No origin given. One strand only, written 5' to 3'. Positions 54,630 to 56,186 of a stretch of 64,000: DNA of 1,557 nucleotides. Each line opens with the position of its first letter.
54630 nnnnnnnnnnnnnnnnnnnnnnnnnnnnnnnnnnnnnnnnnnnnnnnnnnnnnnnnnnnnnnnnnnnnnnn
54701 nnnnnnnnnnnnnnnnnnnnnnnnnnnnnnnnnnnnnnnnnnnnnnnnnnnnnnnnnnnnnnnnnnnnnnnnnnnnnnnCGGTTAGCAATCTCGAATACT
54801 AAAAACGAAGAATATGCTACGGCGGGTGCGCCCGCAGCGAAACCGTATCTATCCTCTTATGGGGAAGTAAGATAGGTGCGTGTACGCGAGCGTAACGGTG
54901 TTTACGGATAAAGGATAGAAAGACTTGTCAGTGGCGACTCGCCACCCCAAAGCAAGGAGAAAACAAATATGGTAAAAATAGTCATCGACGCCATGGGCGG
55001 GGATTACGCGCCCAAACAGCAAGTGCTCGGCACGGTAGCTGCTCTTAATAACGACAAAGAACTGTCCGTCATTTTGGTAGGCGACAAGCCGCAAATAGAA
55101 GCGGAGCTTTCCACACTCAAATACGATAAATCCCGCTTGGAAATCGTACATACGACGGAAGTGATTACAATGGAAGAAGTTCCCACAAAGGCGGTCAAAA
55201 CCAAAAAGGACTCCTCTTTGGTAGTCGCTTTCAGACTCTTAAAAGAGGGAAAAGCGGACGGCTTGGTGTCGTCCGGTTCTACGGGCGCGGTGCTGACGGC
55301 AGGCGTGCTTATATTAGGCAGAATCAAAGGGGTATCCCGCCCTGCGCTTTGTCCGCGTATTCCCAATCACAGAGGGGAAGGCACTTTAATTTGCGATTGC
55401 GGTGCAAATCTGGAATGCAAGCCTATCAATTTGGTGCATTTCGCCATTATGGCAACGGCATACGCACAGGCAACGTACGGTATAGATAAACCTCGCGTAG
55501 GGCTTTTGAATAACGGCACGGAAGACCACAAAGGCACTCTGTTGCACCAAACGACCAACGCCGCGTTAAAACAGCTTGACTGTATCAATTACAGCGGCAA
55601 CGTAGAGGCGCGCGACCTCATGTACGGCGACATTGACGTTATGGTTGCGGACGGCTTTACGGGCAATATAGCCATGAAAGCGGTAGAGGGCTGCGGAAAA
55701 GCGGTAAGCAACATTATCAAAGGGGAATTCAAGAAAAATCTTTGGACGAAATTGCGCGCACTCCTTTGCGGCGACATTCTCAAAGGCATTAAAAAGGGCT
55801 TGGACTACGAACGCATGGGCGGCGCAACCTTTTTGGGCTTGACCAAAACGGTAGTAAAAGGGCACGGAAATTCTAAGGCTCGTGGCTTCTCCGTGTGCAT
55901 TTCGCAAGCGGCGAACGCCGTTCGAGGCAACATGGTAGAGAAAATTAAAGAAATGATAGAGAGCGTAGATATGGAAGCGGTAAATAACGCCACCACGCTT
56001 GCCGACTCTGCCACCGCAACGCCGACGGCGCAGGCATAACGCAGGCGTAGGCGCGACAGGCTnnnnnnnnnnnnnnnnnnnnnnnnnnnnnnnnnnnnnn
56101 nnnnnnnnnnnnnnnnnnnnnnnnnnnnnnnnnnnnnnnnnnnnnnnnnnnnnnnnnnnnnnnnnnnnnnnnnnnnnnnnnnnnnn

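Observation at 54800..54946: Structured non-coding element of about 147 nt (module 1) that starts exactly on a stop codon; two near-identical copies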

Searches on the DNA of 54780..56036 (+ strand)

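Call 54: search_rna_families(source=L103, start=9500, end=10020, threshold=evalue, max_evalue=10)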
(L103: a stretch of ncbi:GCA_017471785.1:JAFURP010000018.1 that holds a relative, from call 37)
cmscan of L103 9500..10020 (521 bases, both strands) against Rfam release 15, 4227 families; matches with E-value up to 10: 0.
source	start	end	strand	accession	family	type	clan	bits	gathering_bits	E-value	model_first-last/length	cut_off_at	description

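Call 55: search_rna_families(source=window, start=54780, end=54980, threshold=evalue, max_evalue=10)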
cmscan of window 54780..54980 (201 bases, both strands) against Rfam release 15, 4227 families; matches with E-value up to 10: 2.
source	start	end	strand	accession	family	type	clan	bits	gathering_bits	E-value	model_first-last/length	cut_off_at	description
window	54927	54979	+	RF01759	sucC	Cis-reg;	-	12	50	7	1-70/70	no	sucC RNA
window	54786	54980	-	RF01946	KCNQ1OT1_1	Gene; lncRNA;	-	6.6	70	0.66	284-464/464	5'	KCNQ1 overlapping transcript 1 conserved region 1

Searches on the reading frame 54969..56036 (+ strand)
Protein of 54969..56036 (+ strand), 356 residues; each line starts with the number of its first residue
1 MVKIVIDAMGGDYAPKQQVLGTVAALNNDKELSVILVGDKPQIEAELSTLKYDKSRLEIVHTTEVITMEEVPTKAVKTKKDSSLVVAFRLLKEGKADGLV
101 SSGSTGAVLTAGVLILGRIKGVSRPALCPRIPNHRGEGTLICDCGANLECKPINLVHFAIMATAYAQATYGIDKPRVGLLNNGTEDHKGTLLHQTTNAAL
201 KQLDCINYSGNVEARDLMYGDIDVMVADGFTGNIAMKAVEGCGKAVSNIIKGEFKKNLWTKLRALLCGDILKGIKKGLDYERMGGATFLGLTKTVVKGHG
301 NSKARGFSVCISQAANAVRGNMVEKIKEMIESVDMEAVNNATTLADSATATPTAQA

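Call 17: find_related_loci(query=window:54969-56036:+, collection=metagenome_contigs, flank=10000)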
Query window:54969-56036:+ (356 aa) in metagenome_contigs; peptide patterns used: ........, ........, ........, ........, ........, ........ (x = any residue, [..] = any of these).
600 stretches matched a pattern (row limit reached: there are more); 522 encode a relative of the query (tblastn E <= 1e-3); the best 80 are kept; 80 distinct loci.
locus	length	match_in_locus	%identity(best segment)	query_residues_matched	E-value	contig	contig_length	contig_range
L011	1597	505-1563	77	1-353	0e+0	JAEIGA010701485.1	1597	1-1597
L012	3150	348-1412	75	1-355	0e+0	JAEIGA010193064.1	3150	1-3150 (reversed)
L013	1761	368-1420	75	1-355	0e+0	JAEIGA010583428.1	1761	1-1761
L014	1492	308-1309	73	1-334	1e-177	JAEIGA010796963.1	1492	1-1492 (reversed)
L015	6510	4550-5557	64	1-334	4e-150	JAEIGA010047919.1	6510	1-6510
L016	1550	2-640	81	120-332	8e-127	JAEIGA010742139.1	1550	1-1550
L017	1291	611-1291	72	1-227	5e-116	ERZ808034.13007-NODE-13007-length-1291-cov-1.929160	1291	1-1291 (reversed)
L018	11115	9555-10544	43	2-336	4e-86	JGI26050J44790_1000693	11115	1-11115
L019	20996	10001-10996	41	2-335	9e-85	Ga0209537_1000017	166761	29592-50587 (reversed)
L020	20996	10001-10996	41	2-335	9e-85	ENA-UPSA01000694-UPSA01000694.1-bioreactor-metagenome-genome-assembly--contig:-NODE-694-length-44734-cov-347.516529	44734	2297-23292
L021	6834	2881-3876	41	2-335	9e-85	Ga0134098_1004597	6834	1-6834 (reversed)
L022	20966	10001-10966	45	2-326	1e-84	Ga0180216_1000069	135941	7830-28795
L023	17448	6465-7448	43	2-330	3e-84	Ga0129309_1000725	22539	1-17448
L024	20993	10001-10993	41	2-333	5e-83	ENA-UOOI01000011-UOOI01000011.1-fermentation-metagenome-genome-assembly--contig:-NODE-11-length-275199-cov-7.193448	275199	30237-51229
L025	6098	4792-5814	42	2-344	2e-82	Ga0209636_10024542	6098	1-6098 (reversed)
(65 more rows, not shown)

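Call 22: find_encoding_contigs(protein=window:54969-56036:+, flank=10000, max_places=10)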
Protein window:54969-56036:+ (356 aa): no gene with exactly this product is on record in the collection.

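Call 27: find_homologous_proteins(query=window:54969-56036:+, max_evalue=1e-60)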
Query window:54969-56036:+ (356 aa): 5827 proteins with E <= 1e-60 among 8000 candidates; the best 120 are listed.
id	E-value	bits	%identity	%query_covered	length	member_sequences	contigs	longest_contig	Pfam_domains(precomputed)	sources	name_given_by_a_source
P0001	3.0e-222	755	98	99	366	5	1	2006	PF02504.21,PF01515.25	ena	-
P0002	1.7e-188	644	84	98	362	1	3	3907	PF02504.21,PF01515.25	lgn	-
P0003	2.0e-188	643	87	93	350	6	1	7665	PF02504.21,PF01515.25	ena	-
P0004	2.4e-186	637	85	94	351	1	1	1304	PF02504.21,PF01515.25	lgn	-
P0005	2.3e-185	633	82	96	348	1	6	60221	PF02504.21,PF01515.25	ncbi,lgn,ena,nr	ncbi:MAG: phosphate acyltransferase PlsX [Clostridia bacterium]|nr:phosphate acyltransferase PlsX [C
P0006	1.3e-183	628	82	96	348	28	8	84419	PF02504.21,PF01515.25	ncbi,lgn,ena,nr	ncbi:MAG: phosphate acyltransferase PlsX [Clostridia bacterium]|nr:phosphate acyltransferase PlsX [C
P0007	1.5e-183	627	84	95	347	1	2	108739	PF02504.21,PF01515.25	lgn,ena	-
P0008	5.0e-183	626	84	95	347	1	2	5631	PF02504.21,PF01515.25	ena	-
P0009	1.3e-182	624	83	94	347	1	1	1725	PF02504.21,PF01515.25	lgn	-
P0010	1.3e-182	624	86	93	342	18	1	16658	PF02504.21,PF01515.25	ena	-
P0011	2.5e-182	623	83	94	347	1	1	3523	PF02504.21,PF01515.25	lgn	-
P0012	2.9e-182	623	83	95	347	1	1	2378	PF02504.21,PF01515.25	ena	-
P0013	6.4e-182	622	83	94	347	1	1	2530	PF02504.21,PF01515.25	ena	-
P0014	6.8e-182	622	83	94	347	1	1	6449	PF02504.21,PF01515.25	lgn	-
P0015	8.6e-182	622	83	94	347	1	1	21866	PF02504.21,PF01515.25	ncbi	-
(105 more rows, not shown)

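Call 28: find_encoding_contigs(protein=P0001, flank=10000, max_places=4)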
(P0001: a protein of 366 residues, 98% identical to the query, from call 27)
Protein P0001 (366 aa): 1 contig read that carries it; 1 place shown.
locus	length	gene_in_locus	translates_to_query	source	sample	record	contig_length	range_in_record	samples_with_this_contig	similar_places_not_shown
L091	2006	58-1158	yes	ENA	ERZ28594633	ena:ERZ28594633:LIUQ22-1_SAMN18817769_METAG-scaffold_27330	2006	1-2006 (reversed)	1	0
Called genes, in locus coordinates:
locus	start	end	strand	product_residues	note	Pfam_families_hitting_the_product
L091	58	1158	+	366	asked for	PF02504:FA_synthesis, PF01515:PTA_PTB (weak)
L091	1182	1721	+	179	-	-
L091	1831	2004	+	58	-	?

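Call 29: find_encoding_contigs(protein=P0003, flank=10000, max_places=4)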
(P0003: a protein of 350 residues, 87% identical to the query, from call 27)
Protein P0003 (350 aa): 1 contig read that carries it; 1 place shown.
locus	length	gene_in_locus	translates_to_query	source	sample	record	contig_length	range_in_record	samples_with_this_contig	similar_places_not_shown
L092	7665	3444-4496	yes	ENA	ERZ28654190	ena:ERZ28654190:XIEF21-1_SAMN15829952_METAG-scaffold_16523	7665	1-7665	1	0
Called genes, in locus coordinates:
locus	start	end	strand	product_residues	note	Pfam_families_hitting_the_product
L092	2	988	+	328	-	?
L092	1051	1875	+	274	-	PF04294:VanW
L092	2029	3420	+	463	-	PF01336:tRNA_anti-codon, PF00152:tRNA-synt_2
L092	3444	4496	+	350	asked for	PF02504:FA_synthesis, PF01515:PTA_PTB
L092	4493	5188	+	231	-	PF14622:Ribonucleas_3_3, PF00636:Ribonuclease_3, PF00035:dsrm (weak)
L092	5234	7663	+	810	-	?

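Call 30: find_encoding_contigs(protein=P0010, flank=10000, max_places=4)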
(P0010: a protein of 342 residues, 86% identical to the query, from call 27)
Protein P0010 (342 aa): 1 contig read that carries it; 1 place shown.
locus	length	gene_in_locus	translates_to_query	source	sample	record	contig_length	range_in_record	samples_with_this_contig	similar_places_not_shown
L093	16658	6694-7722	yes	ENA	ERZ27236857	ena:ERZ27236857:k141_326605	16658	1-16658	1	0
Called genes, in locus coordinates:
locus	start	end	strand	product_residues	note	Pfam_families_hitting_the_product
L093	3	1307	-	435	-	?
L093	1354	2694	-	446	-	PF11638:DnaA_N, PF00308:Bac_DnaA, PF01637:ATPase_2 (faint), PF01695:IstB_IS21, PF13401:AAA_22 (faint), PF00004:AAA (weak), PF00910:RNA_helicase (faint), PF08299:Bac_DnaA_C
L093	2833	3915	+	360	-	PF02463:SMC_N, PF13175:AAA_15, PF13476:AAA_23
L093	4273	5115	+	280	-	PF04294:VanW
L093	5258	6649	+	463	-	PF01336:tRNA_anti-codon, PF00152:tRNA-synt_2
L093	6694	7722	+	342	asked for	PF02504:FA_synthesis, PF01515:PTA_PTB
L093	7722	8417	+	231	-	PF14622:Ribonucleas_3_3, PF00636:Ribonuclease_3, PF00035:dsrm (weak)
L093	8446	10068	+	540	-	PF02463:SMC_N, PF13175:AAA_15, PF13476:AAA_23, PF13555:AAA_29 (weak), PF13304:AAA_21 (weak), PF24161:CCDC39 (faint)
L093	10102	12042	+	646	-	PF06470:SMC_hinge, PF02463:SMC_N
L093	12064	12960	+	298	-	PF01656:CbiA (faint), PF13207:AAA_17 (faint), PF02881:SRP54_N, PF00448:SRP54, PF13604:AAA_30 (weak)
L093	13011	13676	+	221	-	PF01746:tRNA_m1G_MT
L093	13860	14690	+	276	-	PF02421:FeoB_N (faint), PF01926:MMR_HSR1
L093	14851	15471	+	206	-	PF01351:RNase_HII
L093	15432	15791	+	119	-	PF02021:UPF0102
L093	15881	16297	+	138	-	PF05239:PRC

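Call 35: find_encoding_contigs(protein=P0006, flank=10000, max_places=6)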
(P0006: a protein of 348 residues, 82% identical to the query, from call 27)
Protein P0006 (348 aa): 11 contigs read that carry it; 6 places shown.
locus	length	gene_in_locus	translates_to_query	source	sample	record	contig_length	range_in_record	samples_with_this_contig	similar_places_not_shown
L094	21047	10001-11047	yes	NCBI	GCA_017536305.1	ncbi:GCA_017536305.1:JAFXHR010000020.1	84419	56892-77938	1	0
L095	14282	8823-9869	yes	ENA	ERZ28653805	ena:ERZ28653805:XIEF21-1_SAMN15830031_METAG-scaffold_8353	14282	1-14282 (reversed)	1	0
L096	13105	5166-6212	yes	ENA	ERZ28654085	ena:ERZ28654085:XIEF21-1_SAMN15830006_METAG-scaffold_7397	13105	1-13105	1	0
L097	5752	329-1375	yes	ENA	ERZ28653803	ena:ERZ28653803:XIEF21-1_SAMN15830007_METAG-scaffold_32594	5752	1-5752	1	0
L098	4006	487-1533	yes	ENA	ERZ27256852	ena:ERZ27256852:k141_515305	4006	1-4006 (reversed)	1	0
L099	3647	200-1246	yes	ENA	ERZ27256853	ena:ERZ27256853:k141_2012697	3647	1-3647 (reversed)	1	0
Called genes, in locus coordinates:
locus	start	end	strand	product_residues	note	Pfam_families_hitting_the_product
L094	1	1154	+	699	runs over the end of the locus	PF01138:RNase_PH, PF03725:RNase_PH_C, PF03726:PNPase, PF01138:RNase_PH, PF00013:KH_1, PF00575:S1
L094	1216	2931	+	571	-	PF00664:ABC_membrane, PF00005:ABC_tran, PF02463:SMC_N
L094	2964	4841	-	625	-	PF01134:GIDA, PF01266:DAO (faint), PF07992:Pyr_redox_2 (weak), PF21680:GIDA_C_1st, PF13932:SAM_GIDA_C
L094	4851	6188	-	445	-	PF11638:DnaA_N, PF13401:AAA_22 (faint), PF00308:Bac_DnaA, PF01637:ATPase_2 (weak), PF01695:IstB_IS21, PF13173:AAA_14 (faint), PF00004:AAA (weak), PF08299:Bac_DnaA_C, +1 more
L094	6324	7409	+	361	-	PF02463:SMC_N, PF13175:AAA_15, PF13476:AAA_23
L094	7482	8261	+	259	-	PF04294:VanW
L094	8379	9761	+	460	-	PF01336:tRNA_anti-codon, PF00152:tRNA-synt_2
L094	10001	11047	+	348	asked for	PF02504:FA_synthesis, PF01515:PTA_PTB (weak)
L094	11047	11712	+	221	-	PF14622:Ribonucleas_3_3, PF00636:Ribonuclease_3, PF00035:dsrm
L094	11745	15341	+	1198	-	PF02463:SMC_N, PF13175:AAA_15, PF13304:AAA_21 (faint), PF13476:AAA_23, PF13555:AAA_29 (weak), PF24161:CCDC39 (faint), PF19220:Rod_CreS (faint), PF06470:SMC_hinge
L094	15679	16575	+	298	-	PF02881:SRP54_N, PF00448:SRP54, PF13401:AAA_22 (faint), PF13604:AAA_30 (weak)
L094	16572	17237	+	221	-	PF01746:tRNA_m1G_MT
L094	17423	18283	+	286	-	PF02421:FeoB_N (faint), PF01926:MMR_HSR1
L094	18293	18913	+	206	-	PF01351:RNase_HII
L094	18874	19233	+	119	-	PF08378:NERD (weak), PF02021:UPF0102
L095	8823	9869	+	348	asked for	PF02504:FA_synthesis, PF01515:PTA_PTB (weak)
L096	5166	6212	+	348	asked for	PF02504:FA_synthesis, PF01515:PTA_PTB (weak)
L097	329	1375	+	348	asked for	PF02504:FA_synthesis, PF01515:PTA_PTB (weak)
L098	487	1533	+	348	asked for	PF02504:FA_synthesis, PF01515:PTA_PTB (weak)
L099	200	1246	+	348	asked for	PF02504:FA_synthesis, PF01515:PTA_PTB (weak)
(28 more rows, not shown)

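Call 36: find_encoding_contigs(protein=P0007, flank=10000, max_places=3)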
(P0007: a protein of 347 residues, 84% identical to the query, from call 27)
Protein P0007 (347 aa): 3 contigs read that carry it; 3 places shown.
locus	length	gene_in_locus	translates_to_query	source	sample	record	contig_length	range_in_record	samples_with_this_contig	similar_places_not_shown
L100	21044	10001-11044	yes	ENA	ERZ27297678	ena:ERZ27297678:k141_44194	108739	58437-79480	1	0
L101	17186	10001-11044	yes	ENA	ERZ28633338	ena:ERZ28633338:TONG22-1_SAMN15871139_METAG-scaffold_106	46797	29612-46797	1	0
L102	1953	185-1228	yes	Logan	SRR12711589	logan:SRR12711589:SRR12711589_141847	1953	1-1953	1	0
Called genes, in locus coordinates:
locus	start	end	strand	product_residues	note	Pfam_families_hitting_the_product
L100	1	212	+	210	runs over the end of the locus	PF01205:Impact_N, PF09186:DUF1949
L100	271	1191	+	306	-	PF00248:Aldo_ket_red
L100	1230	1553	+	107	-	PF06153:CdAMP_rec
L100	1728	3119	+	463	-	PF00005:ABC_tran, PF13304:AAA_21 (faint), PF17912:OB_MalK (weak), PF08402:TOBE_2 (weak)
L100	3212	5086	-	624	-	PF01134:GIDA, PF01266:DAO (faint), PF07992:Pyr_redox_2 (weak), PF21680:GIDA_C_1st, PF13932:SAM_GIDA_C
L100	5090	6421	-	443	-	PF11638:DnaA_N (weak), PF00308:Bac_DnaA, PF01637:ATPase_2 (weak), PF01695:IstB_IS21, PF13173:AAA_14 (weak), PF13401:AAA_22 (faint), PF00004:AAA, PF08299:Bac_DnaA_C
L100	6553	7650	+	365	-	PF02463:SMC_N, PF13175:AAA_15, PF13476:AAA_23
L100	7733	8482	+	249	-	PF04294:VanW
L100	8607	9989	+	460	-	PF01336:tRNA_anti-codon, PF00152:tRNA-synt_2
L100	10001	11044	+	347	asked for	PF02504:FA_synthesis, PF01515:PTA_PTB (weak)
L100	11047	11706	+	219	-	PF14622:Ribonucleas_3_3, PF00636:Ribonuclease_3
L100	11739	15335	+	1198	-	PF02463:SMC_N, PF13175:AAA_15 (weak), PF13304:AAA_21 (weak), PF13476:AAA_23, PF13555:AAA_29 (weak), PF06470:SMC_hinge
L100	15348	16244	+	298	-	PF02881:SRP54_N, PF13401:AAA_22 (faint), PF00448:SRP54, PF13604:AAA_30 (weak)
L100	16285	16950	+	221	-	PF01746:tRNA_m1G_MT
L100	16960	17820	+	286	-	PF02421:FeoB_N (faint), PF01926:MMR_HSR1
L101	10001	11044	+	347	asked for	PF02504:FA_synthesis, PF01515:PTA_PTB (weak)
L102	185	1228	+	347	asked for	PF02504:FA_synthesis, PF01515:PTA_PTB (weak)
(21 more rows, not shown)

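Call 37: find_encoding_contigs(protein=P0005, flank=10000, max_places=4)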
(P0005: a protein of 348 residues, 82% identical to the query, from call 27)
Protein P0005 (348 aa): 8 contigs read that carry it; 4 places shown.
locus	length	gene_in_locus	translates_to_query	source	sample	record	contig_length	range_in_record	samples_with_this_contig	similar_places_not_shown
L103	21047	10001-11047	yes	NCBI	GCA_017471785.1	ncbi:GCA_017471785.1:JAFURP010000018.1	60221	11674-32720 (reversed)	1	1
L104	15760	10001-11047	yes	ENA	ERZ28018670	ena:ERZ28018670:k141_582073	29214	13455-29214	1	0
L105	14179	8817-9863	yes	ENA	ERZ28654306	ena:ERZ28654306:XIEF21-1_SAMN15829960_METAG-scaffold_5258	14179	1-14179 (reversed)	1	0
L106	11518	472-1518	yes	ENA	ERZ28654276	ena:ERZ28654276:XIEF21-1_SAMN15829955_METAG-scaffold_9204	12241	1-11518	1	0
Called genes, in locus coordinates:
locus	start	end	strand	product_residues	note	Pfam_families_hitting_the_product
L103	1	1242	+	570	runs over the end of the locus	PF00664:ABC_membrane, PF00005:ABC_tran, PF02463:SMC_N (weak)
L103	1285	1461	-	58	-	PF01381:HTH_3, PF12844:HTH_19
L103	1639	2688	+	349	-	-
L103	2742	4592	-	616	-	PF01134:GIDA, PF01266:DAO (faint), PF07992:Pyr_redox_2 (weak), PF21680:GIDA_C_1st, PF13932:SAM_GIDA_C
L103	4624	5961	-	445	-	PF11638:DnaA_N, PF00308:Bac_DnaA, PF01637:ATPase_2 (weak), PF01695:IstB_IS21, PF13173:AAA_14 (faint), PF13401:AAA_22 (faint), PF00004:AAA (weak), PF08299:Bac_DnaA_C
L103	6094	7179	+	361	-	PF02463:SMC_N, PF13175:AAA_15, PF13476:AAA_23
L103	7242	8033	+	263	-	PF04294:VanW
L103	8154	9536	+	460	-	PF01336:tRNA_anti-codon, PF00152:tRNA-synt_2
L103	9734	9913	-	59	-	-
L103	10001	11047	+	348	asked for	PF02504:FA_synthesis, PF01515:PTA_PTB (weak)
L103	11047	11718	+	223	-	PF14622:Ribonucleas_3_3, PF00636:Ribonuclease_3, PF00035:dsrm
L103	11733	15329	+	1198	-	PF02463:SMC_N, PF13175:AAA_15, PF13304:AAA_21 (faint), PF13476:AAA_23, PF13555:AAA_29 (weak), PF06470:SMC_hinge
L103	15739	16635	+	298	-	PF02881:SRP54_N, PF00448:SRP54, PF13401:AAA_22 (faint), PF13604:AAA_30 (weak)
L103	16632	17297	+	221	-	PF01746:tRNA_m1G_MT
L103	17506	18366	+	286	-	PF02421:FeoB_N (faint), PF01926:MMR_HSR1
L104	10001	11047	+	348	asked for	PF02504:FA_synthesis, PF01515:PTA_PTB (weak)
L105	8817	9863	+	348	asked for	PF02504:FA_synthesis, PF01515:PTA_PTB (weak)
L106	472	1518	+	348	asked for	PF02504:FA_synthesis, PF01515:PTA_PTB (weak)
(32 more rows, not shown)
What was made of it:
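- On Integron attC: The flanking genes asnS, plsX, rnc, smc and ftsY are syntenic housekeeping genes (calls 30, 35-37).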
